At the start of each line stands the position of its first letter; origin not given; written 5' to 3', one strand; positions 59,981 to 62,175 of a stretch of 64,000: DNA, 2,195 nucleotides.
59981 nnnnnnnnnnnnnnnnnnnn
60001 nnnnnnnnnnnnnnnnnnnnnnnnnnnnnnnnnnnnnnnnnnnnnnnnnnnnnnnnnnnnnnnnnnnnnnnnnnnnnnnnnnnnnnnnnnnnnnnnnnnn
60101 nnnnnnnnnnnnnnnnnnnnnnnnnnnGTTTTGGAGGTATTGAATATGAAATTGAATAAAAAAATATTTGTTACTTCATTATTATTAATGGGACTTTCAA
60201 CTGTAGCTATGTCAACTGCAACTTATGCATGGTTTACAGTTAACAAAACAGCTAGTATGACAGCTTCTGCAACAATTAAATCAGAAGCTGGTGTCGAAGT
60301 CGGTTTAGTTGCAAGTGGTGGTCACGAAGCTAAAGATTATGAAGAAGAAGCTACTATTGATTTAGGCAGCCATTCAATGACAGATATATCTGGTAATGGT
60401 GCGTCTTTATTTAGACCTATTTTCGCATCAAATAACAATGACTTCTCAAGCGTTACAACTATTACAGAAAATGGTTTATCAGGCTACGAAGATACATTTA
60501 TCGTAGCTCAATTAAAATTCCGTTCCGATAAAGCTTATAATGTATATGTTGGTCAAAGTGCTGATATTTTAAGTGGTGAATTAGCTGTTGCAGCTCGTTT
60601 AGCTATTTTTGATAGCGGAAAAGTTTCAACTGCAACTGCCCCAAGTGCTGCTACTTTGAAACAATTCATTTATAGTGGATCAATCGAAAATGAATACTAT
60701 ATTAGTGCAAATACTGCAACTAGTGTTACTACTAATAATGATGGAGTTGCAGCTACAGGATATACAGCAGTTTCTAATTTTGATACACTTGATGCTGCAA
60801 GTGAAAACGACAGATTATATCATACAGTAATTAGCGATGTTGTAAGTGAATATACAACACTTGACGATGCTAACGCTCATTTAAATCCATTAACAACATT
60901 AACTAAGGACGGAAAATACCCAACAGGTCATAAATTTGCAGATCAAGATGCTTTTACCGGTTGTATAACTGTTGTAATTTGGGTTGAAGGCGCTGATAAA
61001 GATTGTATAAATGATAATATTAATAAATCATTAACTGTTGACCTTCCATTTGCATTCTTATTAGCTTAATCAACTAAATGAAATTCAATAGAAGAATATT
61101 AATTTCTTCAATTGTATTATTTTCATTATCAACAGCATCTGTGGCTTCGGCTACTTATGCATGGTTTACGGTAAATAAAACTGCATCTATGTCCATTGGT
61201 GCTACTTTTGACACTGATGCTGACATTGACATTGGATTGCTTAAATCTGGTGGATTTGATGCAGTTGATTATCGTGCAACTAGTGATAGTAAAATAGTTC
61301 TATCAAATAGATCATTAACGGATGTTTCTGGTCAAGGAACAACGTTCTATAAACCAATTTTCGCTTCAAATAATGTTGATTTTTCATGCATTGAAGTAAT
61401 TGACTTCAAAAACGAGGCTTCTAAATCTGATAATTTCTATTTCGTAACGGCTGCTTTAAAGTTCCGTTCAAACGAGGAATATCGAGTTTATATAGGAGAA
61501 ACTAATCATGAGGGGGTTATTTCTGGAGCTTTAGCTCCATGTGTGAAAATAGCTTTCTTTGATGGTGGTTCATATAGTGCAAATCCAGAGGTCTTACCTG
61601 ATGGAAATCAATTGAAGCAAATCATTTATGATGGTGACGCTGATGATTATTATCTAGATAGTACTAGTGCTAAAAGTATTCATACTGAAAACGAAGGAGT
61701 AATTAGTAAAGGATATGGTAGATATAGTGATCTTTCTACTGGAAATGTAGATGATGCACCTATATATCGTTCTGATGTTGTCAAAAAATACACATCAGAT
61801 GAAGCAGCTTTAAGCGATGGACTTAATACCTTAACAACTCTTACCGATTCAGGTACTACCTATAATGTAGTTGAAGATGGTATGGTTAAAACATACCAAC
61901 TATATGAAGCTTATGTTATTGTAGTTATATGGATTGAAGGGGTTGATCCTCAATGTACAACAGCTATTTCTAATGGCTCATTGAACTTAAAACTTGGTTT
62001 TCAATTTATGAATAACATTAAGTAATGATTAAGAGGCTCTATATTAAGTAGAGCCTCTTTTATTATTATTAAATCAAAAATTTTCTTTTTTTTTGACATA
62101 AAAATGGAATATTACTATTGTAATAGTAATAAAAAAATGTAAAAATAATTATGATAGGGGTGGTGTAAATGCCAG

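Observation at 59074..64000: TasA/camelysin-type fibre module (three SipW-cognate secreted paralogs, a W-type signal peptidase and a membrane protein) outside Bacillus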

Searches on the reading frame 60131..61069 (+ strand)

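Call 4: search_protein_families(library=ncbifam, proteins=[window:60131-61069:+], max_evalue=1)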
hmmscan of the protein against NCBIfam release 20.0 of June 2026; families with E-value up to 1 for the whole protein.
window:60131-61069:+ (312 aa): 0 families

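Call 5: search_protein_families(library=pfam, proteins=[window:60131-61069:+], max_evalue=1)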
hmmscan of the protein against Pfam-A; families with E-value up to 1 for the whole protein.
window:60131-61069:+ (312 aa): 1 family
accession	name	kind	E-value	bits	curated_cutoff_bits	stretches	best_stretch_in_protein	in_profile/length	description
PF23997.1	DUF7315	-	0.029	15.3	27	0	2-47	51-96/102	Domain of unknown function (DUF7315)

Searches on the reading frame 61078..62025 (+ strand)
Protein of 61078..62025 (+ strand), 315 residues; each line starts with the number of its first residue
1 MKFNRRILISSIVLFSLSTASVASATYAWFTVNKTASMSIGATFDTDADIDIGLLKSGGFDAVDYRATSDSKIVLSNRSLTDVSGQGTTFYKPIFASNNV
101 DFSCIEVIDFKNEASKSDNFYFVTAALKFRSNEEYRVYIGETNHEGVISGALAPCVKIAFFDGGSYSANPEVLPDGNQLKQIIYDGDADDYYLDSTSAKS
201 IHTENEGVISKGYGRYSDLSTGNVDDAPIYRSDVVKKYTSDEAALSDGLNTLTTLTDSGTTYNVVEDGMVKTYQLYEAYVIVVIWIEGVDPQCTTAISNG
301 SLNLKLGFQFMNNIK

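Call 4: search_protein_families(library=ncbifam, proteins=[window:61078-62025:+], max_evalue=1)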
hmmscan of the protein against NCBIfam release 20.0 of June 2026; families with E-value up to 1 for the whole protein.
window:61078-62025:+ (315 aa): 0 families

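Call 5: search_protein_families(library=pfam, proteins=[window:61078-62025:+], max_evalue=1)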
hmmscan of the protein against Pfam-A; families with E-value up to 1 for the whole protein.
window:61078-62025:+ (315 aa): 0 families

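Call 75: list_cluster_members(proteins=[L017:9977-10843:+, L017:8184-9089:+, L017:11644-12570:+, L017:12567-14216:+, L017:14237-16144:+, L017:17475-18494:+, L017:18774-19610:+, window:59237-60127:+, window:61078-62025:+, window:62169-63077:+])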
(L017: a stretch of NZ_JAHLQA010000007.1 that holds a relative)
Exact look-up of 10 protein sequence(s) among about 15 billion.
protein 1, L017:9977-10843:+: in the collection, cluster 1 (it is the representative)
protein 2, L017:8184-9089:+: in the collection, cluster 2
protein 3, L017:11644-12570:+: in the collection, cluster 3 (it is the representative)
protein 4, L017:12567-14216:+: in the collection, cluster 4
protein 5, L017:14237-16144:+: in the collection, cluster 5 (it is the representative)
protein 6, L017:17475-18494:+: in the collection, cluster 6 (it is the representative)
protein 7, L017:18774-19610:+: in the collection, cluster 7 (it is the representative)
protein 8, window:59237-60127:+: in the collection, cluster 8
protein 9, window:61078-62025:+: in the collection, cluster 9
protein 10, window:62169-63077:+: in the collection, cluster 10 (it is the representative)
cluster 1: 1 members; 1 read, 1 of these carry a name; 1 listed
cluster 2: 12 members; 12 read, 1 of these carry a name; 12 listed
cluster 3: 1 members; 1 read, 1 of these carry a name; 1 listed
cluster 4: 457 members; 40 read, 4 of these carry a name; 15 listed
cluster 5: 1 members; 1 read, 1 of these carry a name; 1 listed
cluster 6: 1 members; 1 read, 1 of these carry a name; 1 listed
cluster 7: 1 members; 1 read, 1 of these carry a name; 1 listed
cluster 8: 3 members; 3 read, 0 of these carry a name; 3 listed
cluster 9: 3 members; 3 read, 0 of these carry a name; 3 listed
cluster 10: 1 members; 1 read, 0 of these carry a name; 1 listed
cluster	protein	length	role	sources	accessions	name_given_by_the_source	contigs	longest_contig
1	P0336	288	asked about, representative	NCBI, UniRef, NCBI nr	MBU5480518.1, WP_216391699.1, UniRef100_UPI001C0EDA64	hypothetical protein [Blautia sp. MSJ-19] | hypothetical protein n=1 Tax=Blautia sp. MSJ-19 TaxID=2841517 RepID=UPI001C0EDA64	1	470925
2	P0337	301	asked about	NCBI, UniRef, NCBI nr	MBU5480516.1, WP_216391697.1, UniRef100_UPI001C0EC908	hypothetical protein [Blautia sp. MSJ-19] | hypothetical protein n=1 Tax=Blautia sp. MSJ-19 TaxID=2841517 RepID=UPI001C0EC908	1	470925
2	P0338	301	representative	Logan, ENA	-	-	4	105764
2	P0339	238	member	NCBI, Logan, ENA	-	-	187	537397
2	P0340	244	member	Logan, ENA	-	-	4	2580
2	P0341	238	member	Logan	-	-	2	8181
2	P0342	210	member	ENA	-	-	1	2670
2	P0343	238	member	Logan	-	-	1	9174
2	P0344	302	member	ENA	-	-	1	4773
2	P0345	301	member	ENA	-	-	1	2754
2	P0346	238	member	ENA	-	-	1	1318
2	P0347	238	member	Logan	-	-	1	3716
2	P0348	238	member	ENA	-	-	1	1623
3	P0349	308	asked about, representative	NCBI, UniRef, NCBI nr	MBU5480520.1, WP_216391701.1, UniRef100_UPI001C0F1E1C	signal peptidase I [Blautia sp. MSJ-19] | signal peptidase I n=1 Tax=Blautia sp. MSJ-19 TaxID=2841517 RepID=UPI001C0F1E1C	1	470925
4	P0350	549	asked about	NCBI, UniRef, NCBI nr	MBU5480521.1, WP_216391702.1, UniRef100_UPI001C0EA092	hypothetical protein [Blautia sp. MSJ-19] | hypothetical protein n=1 Tax=Blautia sp. MSJ-19 TaxID=2841517 RepID=UPI001C0EA092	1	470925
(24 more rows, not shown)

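Call 100: search_protein_families(library=phrogs, proteins=[window:61078-62025:+], max_evalue=0.001)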
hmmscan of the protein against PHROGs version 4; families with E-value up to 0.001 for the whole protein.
window:61078-62025:+ (315 aa): 0 families
